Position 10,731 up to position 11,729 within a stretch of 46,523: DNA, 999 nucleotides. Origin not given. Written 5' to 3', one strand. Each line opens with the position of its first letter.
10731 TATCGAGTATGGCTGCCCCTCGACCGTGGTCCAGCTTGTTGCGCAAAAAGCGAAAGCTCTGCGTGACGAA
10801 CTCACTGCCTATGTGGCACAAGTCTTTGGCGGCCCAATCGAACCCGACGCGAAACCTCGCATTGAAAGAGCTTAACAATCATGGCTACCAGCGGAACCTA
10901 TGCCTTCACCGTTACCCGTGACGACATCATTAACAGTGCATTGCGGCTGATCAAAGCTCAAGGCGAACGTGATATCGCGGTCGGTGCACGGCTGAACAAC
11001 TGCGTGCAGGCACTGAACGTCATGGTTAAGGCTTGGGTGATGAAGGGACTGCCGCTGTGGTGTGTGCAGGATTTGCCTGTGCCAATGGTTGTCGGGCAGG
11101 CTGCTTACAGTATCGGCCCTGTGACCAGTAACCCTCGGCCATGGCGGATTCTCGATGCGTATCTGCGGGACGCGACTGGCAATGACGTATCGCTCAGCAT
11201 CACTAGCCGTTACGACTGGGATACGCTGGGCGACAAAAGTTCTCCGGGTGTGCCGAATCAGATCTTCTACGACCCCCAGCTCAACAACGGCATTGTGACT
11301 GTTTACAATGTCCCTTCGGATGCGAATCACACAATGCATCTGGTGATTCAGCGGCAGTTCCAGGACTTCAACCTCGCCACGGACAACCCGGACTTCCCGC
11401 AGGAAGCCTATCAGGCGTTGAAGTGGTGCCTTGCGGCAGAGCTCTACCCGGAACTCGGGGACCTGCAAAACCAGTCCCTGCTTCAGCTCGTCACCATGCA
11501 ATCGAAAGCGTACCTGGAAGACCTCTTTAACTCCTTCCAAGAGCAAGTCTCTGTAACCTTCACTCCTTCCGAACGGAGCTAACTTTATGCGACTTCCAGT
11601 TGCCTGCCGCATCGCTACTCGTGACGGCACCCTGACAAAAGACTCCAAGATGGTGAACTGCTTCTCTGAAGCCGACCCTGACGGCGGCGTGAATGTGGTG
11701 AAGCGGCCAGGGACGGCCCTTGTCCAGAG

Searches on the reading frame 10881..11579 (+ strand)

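Call 13: search_protein_families(library=phrogs, proteins=[window:10881-11579:+], max_evalue=0.001)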
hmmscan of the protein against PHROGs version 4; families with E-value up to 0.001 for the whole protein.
window:10881-11579:+ (233 aa): 1 family
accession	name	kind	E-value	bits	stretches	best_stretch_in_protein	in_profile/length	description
phrog_12985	-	unknown function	1.8e-25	91.1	1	12-203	3-200/238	-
